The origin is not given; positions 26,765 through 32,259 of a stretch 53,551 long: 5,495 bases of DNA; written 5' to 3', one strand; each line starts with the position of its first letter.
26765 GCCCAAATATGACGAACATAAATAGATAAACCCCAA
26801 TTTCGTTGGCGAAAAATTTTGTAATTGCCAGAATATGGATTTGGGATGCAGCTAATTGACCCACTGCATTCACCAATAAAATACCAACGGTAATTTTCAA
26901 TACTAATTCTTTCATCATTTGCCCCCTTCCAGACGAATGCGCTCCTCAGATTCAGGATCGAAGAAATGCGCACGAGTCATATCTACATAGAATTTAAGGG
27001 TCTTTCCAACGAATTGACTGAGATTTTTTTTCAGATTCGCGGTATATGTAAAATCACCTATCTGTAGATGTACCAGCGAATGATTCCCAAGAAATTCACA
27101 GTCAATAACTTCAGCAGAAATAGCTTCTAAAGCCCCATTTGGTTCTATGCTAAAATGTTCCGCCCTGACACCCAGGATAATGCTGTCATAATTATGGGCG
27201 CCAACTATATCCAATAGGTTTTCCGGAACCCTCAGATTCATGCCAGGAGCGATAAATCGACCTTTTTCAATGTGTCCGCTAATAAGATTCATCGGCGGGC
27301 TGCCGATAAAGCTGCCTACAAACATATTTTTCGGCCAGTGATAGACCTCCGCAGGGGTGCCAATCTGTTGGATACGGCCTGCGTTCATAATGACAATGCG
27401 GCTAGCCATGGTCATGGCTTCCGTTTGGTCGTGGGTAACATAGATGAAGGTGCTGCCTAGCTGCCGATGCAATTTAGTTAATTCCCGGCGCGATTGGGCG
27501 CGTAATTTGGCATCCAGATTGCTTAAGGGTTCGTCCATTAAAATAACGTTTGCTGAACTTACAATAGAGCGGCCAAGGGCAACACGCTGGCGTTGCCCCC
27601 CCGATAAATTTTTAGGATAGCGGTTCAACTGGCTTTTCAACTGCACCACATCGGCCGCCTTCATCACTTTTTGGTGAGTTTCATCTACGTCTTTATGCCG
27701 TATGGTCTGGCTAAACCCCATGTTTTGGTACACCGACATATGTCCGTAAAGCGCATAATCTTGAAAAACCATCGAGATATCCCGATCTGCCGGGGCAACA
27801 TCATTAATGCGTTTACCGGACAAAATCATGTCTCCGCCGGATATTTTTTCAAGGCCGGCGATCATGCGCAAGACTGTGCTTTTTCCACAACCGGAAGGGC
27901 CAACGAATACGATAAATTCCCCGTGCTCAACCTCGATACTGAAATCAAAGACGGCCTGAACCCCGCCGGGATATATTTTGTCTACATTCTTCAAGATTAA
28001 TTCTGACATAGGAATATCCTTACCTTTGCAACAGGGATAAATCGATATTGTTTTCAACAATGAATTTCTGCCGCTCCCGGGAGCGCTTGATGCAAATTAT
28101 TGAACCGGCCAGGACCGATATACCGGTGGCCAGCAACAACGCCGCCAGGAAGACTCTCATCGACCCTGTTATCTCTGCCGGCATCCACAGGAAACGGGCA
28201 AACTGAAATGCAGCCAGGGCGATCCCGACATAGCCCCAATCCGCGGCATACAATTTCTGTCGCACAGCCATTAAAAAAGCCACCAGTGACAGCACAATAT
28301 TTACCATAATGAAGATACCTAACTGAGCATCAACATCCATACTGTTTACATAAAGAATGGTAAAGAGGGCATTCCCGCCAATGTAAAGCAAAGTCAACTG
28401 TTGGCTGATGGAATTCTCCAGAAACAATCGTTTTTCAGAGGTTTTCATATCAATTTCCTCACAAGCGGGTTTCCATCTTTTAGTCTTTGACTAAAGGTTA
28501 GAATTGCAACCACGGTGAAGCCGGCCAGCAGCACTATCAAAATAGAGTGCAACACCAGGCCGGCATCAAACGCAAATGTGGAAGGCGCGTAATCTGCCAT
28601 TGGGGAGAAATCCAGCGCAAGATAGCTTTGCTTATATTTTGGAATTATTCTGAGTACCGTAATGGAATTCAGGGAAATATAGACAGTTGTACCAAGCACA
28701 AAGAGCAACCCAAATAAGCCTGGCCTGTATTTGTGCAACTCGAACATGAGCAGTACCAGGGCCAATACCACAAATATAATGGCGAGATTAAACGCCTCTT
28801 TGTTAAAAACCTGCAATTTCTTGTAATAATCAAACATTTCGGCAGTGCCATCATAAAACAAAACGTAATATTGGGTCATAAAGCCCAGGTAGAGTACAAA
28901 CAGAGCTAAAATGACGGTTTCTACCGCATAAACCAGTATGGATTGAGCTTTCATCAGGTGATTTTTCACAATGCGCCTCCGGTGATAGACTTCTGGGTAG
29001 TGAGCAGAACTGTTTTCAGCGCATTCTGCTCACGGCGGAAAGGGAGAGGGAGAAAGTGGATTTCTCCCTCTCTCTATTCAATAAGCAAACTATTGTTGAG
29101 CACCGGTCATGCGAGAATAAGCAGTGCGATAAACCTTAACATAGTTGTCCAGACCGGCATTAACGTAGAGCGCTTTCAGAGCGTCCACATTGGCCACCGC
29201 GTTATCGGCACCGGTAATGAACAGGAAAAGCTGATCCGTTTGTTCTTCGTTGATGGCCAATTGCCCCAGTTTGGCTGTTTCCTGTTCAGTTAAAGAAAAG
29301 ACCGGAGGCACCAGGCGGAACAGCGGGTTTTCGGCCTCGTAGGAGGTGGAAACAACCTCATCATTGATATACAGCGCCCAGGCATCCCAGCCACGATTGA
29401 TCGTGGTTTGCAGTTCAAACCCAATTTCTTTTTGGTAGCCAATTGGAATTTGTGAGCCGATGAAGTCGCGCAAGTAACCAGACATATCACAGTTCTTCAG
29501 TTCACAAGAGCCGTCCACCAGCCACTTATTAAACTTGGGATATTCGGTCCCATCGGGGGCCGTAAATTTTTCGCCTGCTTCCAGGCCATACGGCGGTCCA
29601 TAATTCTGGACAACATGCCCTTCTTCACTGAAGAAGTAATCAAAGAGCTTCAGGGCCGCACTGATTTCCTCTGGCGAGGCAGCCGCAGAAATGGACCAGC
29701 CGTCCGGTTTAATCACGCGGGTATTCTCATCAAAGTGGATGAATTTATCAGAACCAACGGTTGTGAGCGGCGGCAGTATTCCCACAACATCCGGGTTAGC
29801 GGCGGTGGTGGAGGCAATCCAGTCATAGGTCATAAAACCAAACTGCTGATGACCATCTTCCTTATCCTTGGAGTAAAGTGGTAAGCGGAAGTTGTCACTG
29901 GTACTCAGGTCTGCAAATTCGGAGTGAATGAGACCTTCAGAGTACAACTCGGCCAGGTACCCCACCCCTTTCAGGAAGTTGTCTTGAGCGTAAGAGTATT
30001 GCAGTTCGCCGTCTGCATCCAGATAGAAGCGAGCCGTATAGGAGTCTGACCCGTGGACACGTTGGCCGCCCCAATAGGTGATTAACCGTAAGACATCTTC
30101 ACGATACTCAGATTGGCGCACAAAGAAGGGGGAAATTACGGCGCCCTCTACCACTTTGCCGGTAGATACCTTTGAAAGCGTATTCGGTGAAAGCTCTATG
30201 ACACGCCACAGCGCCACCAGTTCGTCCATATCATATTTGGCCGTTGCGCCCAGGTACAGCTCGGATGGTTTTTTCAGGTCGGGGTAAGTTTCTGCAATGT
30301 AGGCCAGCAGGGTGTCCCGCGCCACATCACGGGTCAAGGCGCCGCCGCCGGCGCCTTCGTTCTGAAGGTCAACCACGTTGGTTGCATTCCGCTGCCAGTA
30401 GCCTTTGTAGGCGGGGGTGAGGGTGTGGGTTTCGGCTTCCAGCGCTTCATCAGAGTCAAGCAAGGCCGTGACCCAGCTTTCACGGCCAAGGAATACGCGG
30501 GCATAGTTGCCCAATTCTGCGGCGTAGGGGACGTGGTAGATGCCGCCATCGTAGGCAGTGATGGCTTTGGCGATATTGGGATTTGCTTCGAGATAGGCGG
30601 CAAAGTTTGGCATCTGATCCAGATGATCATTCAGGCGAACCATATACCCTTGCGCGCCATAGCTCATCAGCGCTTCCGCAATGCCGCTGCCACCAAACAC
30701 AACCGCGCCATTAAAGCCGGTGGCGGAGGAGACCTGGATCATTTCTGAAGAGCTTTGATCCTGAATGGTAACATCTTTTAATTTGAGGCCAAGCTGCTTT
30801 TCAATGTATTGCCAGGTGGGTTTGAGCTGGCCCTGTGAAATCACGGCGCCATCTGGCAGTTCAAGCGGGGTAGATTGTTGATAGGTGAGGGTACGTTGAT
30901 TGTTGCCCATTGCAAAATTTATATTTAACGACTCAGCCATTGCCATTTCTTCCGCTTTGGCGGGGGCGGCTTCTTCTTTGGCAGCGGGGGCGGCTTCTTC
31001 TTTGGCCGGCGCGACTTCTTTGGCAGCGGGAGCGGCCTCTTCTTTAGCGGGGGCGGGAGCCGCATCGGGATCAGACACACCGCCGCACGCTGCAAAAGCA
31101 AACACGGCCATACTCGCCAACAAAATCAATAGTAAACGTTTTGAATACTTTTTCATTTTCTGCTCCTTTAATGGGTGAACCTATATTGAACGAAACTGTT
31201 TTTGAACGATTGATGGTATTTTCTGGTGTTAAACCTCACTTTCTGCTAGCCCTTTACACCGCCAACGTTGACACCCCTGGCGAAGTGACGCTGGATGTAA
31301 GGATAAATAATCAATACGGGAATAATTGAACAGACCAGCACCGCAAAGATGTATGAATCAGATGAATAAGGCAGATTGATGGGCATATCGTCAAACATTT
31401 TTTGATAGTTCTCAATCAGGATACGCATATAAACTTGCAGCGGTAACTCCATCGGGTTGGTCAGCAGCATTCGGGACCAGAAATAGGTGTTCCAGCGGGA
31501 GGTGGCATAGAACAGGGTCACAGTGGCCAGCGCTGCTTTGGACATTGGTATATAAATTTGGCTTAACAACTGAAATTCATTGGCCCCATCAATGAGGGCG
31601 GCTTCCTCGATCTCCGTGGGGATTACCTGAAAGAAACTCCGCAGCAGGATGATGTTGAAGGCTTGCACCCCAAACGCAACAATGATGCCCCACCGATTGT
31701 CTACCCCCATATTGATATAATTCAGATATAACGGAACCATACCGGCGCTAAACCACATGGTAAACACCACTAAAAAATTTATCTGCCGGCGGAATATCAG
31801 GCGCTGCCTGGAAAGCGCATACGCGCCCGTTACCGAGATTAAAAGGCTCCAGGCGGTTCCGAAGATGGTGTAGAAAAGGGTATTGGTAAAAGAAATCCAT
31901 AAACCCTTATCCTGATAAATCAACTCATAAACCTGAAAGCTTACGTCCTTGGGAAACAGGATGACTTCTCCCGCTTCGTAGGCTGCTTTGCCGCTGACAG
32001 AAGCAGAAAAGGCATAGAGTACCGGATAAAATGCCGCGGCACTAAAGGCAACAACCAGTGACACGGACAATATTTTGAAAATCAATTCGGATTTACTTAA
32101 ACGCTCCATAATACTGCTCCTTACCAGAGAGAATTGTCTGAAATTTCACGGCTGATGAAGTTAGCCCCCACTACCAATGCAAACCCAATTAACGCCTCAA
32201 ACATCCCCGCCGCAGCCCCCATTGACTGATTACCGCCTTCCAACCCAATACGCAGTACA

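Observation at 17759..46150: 53-bp direct repeats plus a displaced MFS 5' end bracket a roughly 28.3-kb island carrying the polysaccharide operon and the defence/mobile debris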

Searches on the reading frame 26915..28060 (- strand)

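Call 8: search_protein_families(library=pfam, proteins=[window:26915-28060:-])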
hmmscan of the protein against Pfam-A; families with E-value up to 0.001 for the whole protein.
window:26915-28060:- (381 aa): 5 families
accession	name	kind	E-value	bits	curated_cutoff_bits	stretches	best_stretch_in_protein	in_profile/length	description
PF00005.33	ABC_tran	-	5.5e-30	105.2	25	1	39-179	3-136/137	ABC transporter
PF17912.7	OB_MalK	-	2.3e-08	35.2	27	1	253-303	1-53/53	MalK OB fold domain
PF08402.16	TOBE_2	-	4.4e-06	27.2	21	1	296-336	1-40/76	TOBE domain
PF02463.25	SMC_N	-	3.5e-05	23.8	40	1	47-222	24-209/220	RecF/RecN/SMC N terminal domain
PF13304.12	AAA_21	-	6.5e-05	23.6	27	0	49-70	1-22/304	AAA domain, putative AbiEii toxin, Type IV TA system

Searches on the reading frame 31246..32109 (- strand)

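Call 8: search_protein_families(library=pfam, proteins=[window:31246-32109:-])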
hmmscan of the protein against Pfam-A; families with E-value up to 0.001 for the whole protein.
window:31246-32109:- (287 aa): 1 family
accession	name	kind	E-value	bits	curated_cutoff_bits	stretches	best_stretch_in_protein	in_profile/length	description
PF00528.27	BPD_transp_1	-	2.8e-11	43.9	26.4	1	113-281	36-183/184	Binding-protein-dependent transport system inner membrane component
